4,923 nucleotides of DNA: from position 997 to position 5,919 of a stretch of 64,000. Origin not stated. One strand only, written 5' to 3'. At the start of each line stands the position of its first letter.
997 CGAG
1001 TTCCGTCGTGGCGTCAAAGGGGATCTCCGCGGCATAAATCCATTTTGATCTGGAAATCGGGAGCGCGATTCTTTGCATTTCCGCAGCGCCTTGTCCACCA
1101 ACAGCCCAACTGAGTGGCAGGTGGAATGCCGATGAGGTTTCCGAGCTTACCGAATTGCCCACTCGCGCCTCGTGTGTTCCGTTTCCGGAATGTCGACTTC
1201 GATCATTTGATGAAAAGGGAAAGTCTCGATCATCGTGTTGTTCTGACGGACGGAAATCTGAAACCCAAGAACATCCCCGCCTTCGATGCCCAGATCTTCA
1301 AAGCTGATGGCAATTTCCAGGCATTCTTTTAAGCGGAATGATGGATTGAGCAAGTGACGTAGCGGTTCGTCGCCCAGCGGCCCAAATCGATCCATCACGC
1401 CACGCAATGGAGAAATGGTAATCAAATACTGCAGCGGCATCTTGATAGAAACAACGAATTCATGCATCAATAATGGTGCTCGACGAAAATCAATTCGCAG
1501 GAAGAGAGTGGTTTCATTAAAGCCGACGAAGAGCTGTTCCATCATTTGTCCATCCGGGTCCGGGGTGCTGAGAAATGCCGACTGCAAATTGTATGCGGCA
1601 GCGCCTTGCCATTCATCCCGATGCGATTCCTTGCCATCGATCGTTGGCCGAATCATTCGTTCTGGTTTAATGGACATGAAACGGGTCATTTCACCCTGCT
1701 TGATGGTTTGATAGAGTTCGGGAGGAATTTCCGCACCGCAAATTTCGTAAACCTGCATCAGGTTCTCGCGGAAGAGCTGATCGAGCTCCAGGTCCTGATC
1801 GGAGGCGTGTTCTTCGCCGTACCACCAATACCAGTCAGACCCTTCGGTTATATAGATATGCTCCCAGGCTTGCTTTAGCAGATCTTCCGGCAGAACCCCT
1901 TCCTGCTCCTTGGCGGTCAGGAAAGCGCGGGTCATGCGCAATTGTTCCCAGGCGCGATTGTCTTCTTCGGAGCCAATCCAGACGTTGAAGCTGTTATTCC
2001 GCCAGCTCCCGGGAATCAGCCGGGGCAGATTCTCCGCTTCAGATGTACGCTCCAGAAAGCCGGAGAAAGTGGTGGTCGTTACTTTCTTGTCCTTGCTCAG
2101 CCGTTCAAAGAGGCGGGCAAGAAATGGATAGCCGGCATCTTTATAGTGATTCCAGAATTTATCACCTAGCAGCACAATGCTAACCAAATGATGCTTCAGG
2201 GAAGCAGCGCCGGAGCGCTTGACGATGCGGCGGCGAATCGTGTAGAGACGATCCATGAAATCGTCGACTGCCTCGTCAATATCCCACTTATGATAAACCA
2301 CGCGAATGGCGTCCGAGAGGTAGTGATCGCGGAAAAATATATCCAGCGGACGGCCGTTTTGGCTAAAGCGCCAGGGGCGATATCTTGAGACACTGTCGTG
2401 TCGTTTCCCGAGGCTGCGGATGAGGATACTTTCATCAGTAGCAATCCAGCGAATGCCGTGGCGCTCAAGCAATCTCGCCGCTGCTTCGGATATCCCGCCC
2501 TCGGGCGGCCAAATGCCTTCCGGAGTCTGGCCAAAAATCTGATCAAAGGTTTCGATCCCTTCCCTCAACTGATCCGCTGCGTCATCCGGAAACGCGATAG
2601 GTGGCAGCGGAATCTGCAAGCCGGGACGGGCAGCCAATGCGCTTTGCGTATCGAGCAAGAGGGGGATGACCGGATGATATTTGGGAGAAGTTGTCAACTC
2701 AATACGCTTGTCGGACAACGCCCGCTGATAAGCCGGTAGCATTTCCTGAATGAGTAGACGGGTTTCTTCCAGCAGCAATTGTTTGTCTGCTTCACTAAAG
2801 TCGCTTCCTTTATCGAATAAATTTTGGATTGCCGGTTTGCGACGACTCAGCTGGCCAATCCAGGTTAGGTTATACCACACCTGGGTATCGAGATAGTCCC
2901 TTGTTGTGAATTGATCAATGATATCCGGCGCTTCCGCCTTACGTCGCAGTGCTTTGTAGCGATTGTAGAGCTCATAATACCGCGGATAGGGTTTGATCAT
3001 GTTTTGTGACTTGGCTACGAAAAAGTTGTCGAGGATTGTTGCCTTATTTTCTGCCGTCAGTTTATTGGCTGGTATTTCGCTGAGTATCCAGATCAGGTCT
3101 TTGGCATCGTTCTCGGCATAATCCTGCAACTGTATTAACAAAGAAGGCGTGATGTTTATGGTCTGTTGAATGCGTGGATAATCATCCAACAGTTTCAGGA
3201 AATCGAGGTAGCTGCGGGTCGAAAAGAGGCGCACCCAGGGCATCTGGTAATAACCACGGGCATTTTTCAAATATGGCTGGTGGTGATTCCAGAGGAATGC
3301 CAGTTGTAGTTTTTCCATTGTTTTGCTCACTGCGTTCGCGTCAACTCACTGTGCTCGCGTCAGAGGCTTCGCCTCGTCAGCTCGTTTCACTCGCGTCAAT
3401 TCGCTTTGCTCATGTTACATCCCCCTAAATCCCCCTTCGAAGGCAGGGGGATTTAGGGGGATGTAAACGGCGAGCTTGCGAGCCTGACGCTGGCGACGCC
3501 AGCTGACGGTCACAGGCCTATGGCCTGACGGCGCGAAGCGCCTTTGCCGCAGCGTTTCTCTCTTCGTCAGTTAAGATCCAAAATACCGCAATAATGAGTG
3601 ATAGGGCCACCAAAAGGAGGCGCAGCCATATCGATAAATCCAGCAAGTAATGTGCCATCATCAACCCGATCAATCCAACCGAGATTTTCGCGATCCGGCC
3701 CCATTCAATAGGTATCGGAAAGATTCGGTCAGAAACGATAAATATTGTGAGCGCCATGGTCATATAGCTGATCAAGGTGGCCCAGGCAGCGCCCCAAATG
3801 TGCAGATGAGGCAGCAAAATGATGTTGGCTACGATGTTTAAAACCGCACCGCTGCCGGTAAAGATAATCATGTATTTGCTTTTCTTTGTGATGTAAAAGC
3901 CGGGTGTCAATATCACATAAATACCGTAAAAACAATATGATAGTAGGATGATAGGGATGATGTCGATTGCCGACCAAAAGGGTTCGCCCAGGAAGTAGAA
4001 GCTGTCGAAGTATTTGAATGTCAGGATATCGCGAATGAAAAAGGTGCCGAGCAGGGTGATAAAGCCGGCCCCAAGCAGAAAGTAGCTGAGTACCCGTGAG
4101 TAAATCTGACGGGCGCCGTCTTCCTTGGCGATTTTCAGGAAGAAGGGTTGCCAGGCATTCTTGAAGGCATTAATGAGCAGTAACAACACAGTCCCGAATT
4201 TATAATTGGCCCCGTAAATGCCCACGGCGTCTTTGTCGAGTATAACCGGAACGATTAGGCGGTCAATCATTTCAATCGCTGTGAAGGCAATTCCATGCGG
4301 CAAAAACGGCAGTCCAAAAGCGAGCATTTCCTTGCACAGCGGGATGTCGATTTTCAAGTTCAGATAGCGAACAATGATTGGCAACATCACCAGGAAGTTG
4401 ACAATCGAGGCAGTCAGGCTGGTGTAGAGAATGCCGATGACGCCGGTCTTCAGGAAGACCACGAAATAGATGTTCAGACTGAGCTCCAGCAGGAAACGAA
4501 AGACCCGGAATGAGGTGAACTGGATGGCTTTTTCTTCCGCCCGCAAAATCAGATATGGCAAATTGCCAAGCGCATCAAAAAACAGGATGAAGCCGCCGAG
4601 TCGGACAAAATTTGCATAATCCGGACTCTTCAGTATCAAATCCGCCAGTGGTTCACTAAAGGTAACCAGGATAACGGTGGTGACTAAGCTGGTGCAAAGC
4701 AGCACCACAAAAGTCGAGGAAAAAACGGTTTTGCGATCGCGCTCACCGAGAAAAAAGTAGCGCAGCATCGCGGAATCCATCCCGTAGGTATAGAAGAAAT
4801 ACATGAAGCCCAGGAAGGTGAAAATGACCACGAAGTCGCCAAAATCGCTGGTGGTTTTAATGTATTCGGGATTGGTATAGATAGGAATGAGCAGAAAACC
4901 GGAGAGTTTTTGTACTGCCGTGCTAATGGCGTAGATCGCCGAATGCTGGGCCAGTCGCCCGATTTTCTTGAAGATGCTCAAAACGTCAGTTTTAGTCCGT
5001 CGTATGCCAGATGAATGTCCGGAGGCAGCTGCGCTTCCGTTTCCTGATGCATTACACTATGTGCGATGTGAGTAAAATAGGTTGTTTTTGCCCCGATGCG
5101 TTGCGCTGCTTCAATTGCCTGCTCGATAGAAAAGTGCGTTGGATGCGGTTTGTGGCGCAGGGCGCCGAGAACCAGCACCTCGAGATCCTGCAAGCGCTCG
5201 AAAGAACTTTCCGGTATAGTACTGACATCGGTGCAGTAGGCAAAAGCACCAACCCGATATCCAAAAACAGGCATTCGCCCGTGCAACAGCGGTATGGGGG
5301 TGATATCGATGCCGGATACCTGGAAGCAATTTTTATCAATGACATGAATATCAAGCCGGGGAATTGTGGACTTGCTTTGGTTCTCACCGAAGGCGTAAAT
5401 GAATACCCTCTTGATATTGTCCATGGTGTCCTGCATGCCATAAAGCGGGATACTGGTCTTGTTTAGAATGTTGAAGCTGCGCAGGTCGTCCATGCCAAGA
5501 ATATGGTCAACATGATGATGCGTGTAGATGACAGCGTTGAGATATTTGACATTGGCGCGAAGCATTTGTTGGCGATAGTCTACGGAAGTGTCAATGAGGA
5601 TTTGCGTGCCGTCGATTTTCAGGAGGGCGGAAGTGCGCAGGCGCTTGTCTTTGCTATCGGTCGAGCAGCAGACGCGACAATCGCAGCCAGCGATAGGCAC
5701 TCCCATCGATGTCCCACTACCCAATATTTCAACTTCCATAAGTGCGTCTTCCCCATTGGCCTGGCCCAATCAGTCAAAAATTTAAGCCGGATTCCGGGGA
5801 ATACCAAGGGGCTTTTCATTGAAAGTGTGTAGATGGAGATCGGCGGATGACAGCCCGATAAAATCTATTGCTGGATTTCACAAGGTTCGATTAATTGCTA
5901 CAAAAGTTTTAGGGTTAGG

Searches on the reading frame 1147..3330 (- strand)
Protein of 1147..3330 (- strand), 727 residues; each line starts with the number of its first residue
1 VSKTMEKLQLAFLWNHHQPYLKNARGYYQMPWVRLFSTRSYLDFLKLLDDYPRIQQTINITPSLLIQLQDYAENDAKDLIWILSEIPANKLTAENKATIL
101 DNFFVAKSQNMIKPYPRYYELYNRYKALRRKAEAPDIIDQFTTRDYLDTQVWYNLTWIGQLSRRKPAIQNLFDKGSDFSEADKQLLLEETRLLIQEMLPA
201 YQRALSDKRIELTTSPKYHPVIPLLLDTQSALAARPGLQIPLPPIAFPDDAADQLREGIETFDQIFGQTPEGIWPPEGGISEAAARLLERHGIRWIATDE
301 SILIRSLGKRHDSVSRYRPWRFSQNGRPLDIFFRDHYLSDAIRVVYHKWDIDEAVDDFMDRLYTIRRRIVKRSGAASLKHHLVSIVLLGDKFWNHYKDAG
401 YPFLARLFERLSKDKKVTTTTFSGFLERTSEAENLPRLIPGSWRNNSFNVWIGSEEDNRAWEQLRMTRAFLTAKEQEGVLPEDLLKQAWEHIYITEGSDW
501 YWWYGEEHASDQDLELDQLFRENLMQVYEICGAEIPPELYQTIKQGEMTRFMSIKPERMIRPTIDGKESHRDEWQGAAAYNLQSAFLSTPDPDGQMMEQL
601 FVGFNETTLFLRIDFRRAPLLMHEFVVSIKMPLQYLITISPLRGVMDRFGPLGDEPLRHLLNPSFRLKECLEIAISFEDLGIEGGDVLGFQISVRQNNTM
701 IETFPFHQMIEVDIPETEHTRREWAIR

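Call 57: search_protein_families(library=pfam, proteins=[window:1147-3330:-], max_evalue=0.001)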
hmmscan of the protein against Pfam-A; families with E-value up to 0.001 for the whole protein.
window:1147-3330:- (727 aa): 1 family
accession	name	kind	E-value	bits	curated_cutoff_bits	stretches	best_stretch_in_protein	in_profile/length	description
PF03065.20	Glyco_hydro_57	-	6.6e-48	163.9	21.2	1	11-430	1-283/291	Glycosyl hydrolase family 57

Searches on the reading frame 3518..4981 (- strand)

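Call 57: search_protein_families(library=pfam, proteins=[window:3518-4981:-], max_evalue=0.001)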
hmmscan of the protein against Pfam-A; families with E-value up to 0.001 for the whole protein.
window:3518-4981:- (487 aa): 2 families
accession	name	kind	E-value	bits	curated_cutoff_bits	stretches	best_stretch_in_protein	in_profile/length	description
PF13440.11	Polysacc_synt_3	-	1.5e-20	74.1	23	1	44-299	8-259/293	Polysaccharide biosynthesis protein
PF01943.22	Polysacc_synt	-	1.4e-11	44.8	28.2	1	11-284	2-273/274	Polysaccharide biosynthesis protein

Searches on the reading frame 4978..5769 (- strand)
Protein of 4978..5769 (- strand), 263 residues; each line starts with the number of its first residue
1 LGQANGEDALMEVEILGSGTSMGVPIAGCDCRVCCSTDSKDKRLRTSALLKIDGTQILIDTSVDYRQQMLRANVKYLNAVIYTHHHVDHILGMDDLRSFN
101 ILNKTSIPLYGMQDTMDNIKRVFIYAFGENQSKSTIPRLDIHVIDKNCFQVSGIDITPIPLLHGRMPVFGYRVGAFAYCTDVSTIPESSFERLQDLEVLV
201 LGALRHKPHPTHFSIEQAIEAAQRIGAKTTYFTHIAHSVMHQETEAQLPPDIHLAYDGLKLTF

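Call 57: search_protein_families(library=pfam, proteins=[window:4978-5769:-], max_evalue=0.001)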
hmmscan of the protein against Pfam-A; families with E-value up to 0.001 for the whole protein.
window:4978-5769:- (263 aa): 2 families
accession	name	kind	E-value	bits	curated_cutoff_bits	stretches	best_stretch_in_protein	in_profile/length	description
PF12706.13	Lactamase_B_2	-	1.3e-38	133.1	27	1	55-235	1-200/200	Beta-lactamase superfamily domain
PF00753.33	Lactamase_B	-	4.6e-08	33.7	22.7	1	46-108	7-75/196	Metallo-beta-lactamase superfamily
